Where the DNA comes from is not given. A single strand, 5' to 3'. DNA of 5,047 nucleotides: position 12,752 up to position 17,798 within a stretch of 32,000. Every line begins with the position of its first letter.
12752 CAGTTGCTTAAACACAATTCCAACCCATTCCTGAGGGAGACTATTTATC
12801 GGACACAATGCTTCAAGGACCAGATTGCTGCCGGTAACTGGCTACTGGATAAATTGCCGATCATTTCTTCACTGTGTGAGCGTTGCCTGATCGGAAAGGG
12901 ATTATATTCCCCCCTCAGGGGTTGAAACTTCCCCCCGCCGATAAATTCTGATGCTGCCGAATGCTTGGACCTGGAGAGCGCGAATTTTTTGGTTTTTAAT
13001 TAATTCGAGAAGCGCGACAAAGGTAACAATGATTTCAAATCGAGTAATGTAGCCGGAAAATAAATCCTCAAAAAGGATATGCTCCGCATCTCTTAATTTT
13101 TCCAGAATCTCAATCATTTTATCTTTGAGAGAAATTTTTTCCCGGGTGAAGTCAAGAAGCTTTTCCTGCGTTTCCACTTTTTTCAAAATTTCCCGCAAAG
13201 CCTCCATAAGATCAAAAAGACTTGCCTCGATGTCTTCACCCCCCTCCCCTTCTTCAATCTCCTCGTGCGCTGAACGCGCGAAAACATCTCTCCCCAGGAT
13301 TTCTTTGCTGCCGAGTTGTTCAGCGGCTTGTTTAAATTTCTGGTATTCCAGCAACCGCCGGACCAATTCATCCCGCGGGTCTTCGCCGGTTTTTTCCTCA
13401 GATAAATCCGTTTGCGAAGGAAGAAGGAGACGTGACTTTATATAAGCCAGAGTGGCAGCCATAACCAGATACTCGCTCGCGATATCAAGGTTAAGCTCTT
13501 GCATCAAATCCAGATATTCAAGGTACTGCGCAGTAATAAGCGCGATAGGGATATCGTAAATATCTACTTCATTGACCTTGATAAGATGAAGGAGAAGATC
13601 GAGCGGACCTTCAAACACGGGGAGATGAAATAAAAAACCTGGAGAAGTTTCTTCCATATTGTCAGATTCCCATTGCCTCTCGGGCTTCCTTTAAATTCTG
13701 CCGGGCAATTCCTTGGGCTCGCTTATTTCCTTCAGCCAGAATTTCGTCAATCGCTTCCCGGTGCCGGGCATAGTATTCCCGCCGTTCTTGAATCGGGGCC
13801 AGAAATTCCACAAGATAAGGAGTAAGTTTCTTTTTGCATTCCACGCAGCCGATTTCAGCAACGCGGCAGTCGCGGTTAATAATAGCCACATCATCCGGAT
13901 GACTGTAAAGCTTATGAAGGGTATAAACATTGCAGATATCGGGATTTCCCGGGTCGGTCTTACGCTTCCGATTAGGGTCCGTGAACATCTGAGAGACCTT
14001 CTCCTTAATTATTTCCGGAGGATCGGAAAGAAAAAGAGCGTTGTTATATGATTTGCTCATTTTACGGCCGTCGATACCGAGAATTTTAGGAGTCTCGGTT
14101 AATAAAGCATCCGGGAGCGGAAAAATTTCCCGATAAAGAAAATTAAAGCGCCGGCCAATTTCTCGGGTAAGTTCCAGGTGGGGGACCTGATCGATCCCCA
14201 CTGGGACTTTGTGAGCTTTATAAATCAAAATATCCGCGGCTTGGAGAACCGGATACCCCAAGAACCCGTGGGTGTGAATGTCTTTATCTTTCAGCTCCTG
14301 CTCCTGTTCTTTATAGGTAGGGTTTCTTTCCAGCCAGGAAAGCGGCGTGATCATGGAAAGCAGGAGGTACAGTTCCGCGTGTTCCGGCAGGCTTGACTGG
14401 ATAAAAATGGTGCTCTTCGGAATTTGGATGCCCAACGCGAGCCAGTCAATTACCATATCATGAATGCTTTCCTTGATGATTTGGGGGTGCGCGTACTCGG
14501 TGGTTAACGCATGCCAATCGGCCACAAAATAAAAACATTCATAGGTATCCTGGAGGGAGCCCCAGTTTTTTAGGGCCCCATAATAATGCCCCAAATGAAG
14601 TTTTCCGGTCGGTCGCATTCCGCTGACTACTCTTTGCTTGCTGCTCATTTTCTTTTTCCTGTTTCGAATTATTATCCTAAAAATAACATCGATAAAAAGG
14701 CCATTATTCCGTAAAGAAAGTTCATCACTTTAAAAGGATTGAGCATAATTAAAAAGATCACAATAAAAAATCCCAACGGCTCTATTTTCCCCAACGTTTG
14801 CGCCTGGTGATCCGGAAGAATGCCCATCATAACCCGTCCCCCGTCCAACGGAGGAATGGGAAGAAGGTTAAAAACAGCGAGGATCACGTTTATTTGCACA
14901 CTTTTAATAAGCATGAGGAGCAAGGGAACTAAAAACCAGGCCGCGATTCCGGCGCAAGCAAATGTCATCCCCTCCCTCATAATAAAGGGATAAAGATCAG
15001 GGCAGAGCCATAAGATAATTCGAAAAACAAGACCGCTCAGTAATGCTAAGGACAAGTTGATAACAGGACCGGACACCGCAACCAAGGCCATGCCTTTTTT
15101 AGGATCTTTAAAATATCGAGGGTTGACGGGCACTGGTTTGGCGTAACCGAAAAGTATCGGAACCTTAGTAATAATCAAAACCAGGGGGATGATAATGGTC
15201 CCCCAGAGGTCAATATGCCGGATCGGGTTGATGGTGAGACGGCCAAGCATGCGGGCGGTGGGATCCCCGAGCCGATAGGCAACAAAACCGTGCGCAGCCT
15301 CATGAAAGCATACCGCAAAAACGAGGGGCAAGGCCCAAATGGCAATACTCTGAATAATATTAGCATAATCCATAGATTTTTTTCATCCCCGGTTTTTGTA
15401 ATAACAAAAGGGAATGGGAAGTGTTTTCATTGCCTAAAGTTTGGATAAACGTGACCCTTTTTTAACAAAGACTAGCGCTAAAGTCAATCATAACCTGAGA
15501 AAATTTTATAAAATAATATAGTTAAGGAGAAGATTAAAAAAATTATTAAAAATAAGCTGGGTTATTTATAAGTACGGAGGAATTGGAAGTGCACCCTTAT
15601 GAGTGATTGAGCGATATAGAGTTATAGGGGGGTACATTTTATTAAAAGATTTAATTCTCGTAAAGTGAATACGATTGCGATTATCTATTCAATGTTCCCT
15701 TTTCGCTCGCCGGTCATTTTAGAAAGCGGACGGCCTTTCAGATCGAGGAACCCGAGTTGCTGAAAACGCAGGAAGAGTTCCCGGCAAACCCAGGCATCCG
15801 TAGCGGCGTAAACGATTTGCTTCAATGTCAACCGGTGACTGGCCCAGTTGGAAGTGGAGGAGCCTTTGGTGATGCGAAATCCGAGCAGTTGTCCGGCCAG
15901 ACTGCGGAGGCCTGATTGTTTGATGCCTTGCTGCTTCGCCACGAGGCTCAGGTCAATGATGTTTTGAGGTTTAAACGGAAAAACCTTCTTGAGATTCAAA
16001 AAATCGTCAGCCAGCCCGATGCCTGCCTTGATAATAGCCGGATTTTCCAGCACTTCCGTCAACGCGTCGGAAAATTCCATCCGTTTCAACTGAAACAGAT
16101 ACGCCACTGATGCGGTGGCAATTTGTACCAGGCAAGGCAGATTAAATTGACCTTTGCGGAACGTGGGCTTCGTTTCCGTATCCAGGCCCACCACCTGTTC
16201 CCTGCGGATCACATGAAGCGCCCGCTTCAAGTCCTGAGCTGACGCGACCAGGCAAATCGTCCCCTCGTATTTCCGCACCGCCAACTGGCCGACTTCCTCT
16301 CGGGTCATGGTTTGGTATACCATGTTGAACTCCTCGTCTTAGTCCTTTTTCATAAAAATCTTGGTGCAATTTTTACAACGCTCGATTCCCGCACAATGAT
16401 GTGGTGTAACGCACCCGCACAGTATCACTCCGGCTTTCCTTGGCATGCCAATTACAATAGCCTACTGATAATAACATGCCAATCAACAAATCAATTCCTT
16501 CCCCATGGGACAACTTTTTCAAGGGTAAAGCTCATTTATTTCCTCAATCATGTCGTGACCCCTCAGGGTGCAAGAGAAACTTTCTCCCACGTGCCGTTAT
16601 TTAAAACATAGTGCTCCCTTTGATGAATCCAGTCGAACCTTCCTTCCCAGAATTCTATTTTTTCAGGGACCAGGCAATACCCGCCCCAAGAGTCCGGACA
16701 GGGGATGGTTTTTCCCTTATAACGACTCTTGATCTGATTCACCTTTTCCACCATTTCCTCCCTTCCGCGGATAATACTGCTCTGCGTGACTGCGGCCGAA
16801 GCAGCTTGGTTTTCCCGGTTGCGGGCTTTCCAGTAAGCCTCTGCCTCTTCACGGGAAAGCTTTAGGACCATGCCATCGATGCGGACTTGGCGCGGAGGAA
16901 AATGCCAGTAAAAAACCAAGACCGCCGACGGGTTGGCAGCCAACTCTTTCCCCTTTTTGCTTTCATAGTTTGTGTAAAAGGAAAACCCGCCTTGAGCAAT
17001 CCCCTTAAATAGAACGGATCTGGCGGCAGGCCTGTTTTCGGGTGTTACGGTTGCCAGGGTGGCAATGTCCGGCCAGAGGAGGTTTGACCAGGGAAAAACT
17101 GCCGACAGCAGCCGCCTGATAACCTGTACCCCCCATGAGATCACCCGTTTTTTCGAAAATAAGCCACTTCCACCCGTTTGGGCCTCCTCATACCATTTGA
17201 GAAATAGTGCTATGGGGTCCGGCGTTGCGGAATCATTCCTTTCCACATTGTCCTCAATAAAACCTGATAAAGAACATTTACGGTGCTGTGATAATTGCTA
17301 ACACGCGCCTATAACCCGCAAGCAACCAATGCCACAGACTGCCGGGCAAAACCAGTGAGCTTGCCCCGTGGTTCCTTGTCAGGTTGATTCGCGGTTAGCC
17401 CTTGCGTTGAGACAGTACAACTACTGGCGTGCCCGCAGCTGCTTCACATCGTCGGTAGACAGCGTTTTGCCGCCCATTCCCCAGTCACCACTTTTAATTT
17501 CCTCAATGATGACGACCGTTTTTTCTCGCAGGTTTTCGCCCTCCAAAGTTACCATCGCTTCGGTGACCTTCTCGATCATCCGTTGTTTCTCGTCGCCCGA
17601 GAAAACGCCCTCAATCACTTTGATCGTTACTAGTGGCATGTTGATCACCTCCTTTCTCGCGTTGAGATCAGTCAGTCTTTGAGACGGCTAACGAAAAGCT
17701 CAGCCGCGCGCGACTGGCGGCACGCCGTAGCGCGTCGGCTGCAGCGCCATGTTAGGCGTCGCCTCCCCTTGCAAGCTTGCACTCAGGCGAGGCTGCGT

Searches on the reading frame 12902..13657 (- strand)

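Call 8: search_protein_families(library=pfam, proteins=[window:12902-13657:-], max_evalue=0.001)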
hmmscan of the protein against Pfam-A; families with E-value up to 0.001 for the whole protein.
window:12902-13657:- (251 aa): 1 family
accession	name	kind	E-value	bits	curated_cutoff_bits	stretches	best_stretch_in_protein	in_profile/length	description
PF02616.19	SMC_ScpA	-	5.4e-36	125.2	24.6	1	25-238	1-229/232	Segregation and condensation protein ScpA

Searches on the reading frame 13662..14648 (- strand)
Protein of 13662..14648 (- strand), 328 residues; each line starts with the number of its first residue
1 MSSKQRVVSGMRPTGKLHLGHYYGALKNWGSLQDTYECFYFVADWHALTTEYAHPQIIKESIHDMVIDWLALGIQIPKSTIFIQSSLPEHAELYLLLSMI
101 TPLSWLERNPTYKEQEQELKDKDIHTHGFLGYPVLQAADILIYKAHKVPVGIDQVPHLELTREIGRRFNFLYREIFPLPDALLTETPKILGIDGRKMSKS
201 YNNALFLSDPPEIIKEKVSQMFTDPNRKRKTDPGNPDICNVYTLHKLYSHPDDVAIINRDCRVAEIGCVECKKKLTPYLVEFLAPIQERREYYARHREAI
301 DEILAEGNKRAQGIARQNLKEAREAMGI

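Call 8: search_protein_families(library=pfam, proteins=[window:13662-14648:-], max_evalue=0.001)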
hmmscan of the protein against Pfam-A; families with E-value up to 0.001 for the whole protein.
window:13662-14648:- (328 aa): 1 family
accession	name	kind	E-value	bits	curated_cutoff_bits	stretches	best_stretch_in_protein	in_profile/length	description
PF00579.31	tRNA-synt_1b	-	7.5e-66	222.8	21.1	1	4-283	5-291/292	tRNA synthetases class I (W and Y)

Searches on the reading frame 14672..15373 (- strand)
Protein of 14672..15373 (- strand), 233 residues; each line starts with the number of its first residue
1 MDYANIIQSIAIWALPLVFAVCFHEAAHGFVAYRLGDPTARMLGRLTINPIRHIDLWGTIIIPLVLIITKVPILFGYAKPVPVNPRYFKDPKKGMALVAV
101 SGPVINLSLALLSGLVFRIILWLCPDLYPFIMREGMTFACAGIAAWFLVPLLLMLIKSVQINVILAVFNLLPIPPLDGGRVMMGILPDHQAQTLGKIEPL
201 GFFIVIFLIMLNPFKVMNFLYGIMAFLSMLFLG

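Call 8: search_protein_families(library=pfam, proteins=[window:14672-15373:-], max_evalue=0.001)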
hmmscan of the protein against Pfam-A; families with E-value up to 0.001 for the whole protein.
window:14672-15373:- (233 aa): 1 family
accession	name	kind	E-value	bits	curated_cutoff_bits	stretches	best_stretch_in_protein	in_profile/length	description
PF02163.28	Peptidase_M50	-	4.5e-15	56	27.2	2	159-210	167-219/221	Peptidase family M50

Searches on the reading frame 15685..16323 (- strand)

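Call 8: search_protein_families(library=pfam, proteins=[window:15685-16323:-], max_evalue=0.001)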
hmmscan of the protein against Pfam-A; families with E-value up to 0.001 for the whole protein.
window:15685-16323:- (212 aa): 1 family
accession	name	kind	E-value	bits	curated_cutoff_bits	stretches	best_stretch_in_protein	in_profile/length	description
PF01612.26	DNA_pol_A_exo1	-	8.3e-27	94.5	23.6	1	27-189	5-170/173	3'-5' exonuclease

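Call 9: search_protein_families(library=padloc, proteins=[window:15685-16323:-], max_evalue=0.01)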
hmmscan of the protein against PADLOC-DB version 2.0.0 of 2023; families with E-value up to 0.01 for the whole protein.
window:15685-16323:- (212 aa): 1 family
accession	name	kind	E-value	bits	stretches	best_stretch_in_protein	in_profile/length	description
PDLC02501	BrxHI|BrxHII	-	2.2e-06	24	1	25-188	758-919/925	BrxHI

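Call 14: search_protein_families(library=ncbifam, proteins=[window:15685-16323:-], max_evalue=0.00001)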
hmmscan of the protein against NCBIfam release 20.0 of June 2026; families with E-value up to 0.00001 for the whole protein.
window:15685-16323:- (212 aa): 4 families
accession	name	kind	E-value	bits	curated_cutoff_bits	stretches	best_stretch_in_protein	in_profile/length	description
TIGR01388.1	rnd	equivalog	3.8e-15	56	298.95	1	27-184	3-159/363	ribonuclease D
NF011540.0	PRK14975.1-4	equivalog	2e-13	49.7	601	1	26-187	6-160/576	bifunctional 3'-5' exonuclease/DNA polymerase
NF011539.0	PRK14975.1-3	equivalog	1.5e-11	43.3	640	1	23-186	47-215/628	bifunctional 3'-5' exonuclease/DNA polymerase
NF008089.0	PRK10829.1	equivalog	3.7e-08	32.8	516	1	25-179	5-158/375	ribonuclease D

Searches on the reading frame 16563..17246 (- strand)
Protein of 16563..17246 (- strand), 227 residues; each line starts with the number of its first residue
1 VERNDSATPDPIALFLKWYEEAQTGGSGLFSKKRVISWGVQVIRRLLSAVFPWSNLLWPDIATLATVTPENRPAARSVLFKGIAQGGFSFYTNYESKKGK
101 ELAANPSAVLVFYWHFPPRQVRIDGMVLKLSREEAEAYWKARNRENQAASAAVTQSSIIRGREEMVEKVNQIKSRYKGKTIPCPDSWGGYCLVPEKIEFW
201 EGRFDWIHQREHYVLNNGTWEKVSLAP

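Call 8: search_protein_families(library=pfam, proteins=[window:16563-17246:-], max_evalue=0.001)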
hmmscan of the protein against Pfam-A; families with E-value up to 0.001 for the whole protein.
window:16563-17246:- (227 aa): 3 families
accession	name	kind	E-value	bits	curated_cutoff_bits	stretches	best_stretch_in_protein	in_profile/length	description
PF01243.27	PNPOx_N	-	2.2e-18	67.2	28.1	1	60-173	13-117/120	Pyridoxamine 5'-phosphate oxidase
PF10590.14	PNP_phzG_C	-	4.9e-13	49.2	27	1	187-227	1-42/42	Pyridoxine 5'-phosphate oxidase C-terminal dimerisation region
PF12766.13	Pyridox_oxase_2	-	5.9e-07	30.5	26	1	62-127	24-96/100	Pyridoxamine 5'-phosphate oxidase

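Call 9: search_protein_families(library=padloc, proteins=[window:16563-17246:-], max_evalue=0.01)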
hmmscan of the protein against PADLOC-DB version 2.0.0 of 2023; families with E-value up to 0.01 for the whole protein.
window:16563-17246:- (227 aa): 0 families

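Call 14: search_protein_families(library=ncbifam, proteins=[window:16563-17246:-], max_evalue=0.00001)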
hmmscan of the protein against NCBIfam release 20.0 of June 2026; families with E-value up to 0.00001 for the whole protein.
window:16563-17246:- (227 aa): 4 families
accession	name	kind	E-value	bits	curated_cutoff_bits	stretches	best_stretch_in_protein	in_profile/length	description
NF004231.0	PRK05679.1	subfamily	6.4e-57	192.4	129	1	59-227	45-213/213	pyridoxal 5'-phosphate synthase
TIGR00558.3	pdxH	equivalog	1.4e-56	191.1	180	1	57-227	19-190/190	pyridoxamine 5'-phosphate oxidase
NF038138.1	phena_PhzG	equivalog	3.9e-37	128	270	1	59-227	39-206/206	phenazine biosynthesis FMN-dependent oxidase PhzG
TIGR04026.2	PPOX_FMN_cyano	equivalog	2.5e-10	40.5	220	1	63-227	25-191/191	Npun_F5749 family FMN-dependent PPOX-type flavoprotein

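Call 68: find_encoding_contigs(protein=window:16563-17246:-, flank=5000, max_places=10)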
Protein window:16563-17246:- (227 aa): 4 contigs read that carry it; 2 places shown.
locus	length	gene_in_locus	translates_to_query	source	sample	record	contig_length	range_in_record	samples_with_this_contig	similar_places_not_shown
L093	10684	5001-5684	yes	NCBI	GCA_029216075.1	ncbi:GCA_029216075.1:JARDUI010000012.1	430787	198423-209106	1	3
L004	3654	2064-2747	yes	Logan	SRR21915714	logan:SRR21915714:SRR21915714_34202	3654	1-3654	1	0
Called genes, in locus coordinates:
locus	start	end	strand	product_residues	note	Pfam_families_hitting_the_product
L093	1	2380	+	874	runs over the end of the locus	PF01368:DHH, PF02272:DHHA1, PF00571:CBS, PF01743:PolyA_pol, PF12627:PolyA_pol_RNAbd (weak)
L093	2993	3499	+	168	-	PF09195:Endonuc-BglII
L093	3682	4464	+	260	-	PF00561:Abhydrolase_1, PF12146:Hydrolase_4, PF12697:Abhydrolase_6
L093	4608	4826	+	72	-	PF01361:Tautomerase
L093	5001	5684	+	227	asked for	PF12766:Pyridox_oxase_2 (weak), PF01243:PNPOx_N, PF10590:PNP_phzG_C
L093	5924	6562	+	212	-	PF01612:DNA_pol_A_exo1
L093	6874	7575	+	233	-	PF02163:Peptidase_M50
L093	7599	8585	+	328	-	PF00579:tRNA-synt_1b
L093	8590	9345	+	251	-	PF02616:SMC_ScpA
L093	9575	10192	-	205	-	-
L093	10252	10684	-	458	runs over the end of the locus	PF00291:PALP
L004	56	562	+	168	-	PF09195:Endonuc-BglII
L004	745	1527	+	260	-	PF00561:Abhydrolase_1, PF12146:Hydrolase_4, PF12697:Abhydrolase_6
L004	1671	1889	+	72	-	PF01361:Tautomerase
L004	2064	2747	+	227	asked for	PF12766:Pyridox_oxase_2 (weak), PF01243:PNPOx_N, PF10590:PNP_phzG_C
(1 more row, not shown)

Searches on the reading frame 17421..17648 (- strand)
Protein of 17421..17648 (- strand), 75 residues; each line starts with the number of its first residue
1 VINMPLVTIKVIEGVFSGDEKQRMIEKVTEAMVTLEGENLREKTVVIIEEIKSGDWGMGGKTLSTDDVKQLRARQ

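Call 8: search_protein_families(library=pfam, proteins=[window:17421-17648:-], max_evalue=0.001)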
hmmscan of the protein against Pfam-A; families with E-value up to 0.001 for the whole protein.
window:17421-17648:- (75 aa): 1 family
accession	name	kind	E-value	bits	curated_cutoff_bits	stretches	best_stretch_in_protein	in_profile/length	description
PF01361.26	Tautomerase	-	2.9e-14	53.1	22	1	5-64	1-58/60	Tautomerase enzyme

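Call 14: search_protein_families(library=ncbifam, proteins=[window:17421-17648:-], max_evalue=0.00001)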
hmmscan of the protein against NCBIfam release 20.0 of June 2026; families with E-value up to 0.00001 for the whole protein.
window:17421-17648:- (75 aa): 5 families
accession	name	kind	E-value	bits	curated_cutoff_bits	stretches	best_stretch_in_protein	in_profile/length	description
TIGR00013.1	taut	subfamily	4.1e-15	55.6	56.9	1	4-64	1-60/64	2-hydroxymuconate tautomerase family protein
NF002524.0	PRK01964.1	equivalog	1.1e-10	41.4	86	1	4-65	1-60/64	4-oxalocrotonate tautomerase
NF002571.1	PRK02220.1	equivalog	1.4e-10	41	55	1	4-64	1-59/61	2-hydroxymuconate tautomerase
NF041920.1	DmpI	equivalog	6e-08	32.4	70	1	4-64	1-58/59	4-oxalocrotonate tautomerase DmpI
NF001966.0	PRK00745.1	equivalog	1.1e-06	28.4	80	1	4-64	1-59/62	4-oxalocrotonate tautomerase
